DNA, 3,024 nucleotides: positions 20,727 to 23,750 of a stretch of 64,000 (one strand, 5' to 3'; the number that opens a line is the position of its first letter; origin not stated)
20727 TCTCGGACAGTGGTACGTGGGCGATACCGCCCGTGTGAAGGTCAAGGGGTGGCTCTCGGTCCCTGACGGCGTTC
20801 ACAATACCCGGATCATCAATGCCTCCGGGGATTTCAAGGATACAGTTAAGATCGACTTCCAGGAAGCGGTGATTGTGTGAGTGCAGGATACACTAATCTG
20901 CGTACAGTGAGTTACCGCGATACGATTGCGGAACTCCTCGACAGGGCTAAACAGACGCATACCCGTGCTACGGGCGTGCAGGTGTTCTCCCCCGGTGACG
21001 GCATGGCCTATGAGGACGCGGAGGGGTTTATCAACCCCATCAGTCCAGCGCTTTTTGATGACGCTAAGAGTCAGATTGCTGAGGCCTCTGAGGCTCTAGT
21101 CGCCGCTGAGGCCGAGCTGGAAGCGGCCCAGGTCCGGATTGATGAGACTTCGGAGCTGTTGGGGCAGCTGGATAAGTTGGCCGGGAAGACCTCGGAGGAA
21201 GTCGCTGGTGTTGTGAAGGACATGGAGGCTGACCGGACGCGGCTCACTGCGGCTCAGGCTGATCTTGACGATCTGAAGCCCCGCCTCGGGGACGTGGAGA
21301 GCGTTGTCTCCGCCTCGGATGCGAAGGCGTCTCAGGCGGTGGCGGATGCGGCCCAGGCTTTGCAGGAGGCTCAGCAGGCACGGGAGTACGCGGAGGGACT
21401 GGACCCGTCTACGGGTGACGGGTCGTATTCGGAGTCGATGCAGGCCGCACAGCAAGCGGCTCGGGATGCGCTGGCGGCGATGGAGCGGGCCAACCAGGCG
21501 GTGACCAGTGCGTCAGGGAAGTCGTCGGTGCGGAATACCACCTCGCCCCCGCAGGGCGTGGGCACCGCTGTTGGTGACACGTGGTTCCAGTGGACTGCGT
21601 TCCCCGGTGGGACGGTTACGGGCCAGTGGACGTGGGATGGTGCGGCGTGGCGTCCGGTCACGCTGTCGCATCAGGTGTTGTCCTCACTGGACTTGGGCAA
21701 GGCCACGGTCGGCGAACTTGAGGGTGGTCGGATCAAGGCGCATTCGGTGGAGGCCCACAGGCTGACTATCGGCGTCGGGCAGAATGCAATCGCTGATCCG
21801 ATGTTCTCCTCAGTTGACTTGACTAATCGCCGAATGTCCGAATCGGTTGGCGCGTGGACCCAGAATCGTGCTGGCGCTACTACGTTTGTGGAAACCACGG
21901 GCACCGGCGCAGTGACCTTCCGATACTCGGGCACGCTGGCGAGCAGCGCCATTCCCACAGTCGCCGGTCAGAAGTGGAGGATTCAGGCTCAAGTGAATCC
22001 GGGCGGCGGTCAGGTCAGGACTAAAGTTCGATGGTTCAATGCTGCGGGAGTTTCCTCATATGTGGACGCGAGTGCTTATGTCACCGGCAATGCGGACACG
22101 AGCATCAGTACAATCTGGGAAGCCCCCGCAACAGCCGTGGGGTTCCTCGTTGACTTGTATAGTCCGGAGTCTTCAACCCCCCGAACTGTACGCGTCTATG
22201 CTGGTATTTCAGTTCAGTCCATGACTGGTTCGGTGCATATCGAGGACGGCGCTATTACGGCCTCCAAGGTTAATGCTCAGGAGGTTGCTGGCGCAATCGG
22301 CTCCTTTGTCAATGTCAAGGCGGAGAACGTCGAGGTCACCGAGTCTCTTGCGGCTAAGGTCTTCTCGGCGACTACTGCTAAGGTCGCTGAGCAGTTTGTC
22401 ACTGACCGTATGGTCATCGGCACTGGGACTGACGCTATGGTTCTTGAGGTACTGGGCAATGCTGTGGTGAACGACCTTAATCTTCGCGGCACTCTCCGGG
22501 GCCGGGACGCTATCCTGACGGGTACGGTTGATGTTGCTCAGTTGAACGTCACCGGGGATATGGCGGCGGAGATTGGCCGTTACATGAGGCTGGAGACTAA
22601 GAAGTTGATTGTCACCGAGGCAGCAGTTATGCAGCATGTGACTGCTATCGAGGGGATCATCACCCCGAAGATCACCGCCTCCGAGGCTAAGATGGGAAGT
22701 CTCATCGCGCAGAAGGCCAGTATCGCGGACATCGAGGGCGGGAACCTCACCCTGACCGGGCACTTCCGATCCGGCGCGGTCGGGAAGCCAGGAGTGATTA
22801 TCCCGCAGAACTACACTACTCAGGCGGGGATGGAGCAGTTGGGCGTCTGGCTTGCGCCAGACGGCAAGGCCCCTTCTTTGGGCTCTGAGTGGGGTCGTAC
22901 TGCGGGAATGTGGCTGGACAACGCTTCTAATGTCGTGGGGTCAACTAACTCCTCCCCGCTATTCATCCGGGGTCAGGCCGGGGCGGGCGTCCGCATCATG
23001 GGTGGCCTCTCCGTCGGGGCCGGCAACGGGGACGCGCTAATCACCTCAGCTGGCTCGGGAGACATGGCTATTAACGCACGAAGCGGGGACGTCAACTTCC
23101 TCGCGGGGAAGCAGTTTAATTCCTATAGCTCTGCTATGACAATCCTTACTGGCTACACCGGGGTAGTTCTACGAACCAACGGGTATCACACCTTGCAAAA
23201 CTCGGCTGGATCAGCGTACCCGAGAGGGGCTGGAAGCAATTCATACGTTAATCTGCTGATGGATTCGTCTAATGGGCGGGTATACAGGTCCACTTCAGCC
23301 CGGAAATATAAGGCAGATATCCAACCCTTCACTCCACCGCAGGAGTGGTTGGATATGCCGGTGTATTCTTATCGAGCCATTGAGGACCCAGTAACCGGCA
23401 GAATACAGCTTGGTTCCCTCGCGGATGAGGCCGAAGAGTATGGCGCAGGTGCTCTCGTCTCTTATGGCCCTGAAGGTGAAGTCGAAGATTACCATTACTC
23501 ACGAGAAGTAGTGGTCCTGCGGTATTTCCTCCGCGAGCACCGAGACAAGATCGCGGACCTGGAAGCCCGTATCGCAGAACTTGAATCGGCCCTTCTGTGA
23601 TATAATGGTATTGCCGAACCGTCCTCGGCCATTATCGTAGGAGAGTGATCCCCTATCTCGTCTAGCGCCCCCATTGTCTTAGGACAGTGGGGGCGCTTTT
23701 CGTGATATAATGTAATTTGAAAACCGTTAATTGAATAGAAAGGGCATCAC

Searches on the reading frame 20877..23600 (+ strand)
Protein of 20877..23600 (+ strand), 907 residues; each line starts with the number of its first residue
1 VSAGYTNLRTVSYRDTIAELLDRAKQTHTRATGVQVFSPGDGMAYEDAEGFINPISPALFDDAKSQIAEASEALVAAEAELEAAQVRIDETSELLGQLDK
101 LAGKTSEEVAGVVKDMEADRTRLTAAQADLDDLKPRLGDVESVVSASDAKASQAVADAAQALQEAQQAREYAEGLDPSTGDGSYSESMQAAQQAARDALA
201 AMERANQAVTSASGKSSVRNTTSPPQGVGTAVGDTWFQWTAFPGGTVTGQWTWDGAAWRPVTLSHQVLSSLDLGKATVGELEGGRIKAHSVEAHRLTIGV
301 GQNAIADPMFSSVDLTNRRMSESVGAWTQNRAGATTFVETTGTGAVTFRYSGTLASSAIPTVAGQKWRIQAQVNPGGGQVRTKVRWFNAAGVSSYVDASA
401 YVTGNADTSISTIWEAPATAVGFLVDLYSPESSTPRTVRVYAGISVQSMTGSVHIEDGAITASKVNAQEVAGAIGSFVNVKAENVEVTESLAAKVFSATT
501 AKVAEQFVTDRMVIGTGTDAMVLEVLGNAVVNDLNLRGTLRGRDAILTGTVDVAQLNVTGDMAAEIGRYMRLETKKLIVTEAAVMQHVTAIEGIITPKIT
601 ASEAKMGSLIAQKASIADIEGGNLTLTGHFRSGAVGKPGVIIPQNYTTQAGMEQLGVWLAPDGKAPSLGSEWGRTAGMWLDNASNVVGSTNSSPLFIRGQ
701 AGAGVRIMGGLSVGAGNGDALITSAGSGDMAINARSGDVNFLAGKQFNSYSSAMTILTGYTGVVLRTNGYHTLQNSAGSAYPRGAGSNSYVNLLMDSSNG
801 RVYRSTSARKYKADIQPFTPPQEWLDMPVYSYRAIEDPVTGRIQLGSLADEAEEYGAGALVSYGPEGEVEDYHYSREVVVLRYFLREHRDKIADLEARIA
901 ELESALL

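Call 4: search_protein_families(library=pfam, proteins=[window:20877-23600:+], max_evalue=0.01)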
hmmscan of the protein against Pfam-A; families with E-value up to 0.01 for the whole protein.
window:20877-23600:+ (907 aa): 0 families

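Call 5: search_protein_families(library=phrogs, proteins=[window:20877-23600:+], max_evalue=0.01)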
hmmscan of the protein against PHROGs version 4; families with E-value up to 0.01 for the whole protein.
window:20877-23600:+ (907 aa): 6 families
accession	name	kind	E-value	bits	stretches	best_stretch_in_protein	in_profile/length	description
phrog_1330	-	tail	4.2e-14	52.4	1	463-904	1072-1352/1361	tail protein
phrog_38009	-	tail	1.6e-10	39.7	1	149-475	649-976/2075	tail protein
phrog_1786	-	head and packaging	1.2e-07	31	1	682-899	1012-1243/1246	minor head protein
phrog_31834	-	tail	1.8e-07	29.8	1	207-532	891-1228/1704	tail protein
phrog_167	-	tail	0.00019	20.2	1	64-209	109-265/1555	tail length tape measure protein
phrog_19653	-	head and packaging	0.0015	19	0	725-816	224-307/418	minor head protein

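Call 63: search_solved_structures(query=window:20877-23600:+, max_evalue=1)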
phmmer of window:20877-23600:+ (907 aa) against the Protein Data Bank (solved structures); distinct sequences matched with E-value up to 1: 1.
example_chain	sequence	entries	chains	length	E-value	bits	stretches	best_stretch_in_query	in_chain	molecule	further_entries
8glv_Lc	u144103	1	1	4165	0.13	13.7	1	93-238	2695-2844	DHC2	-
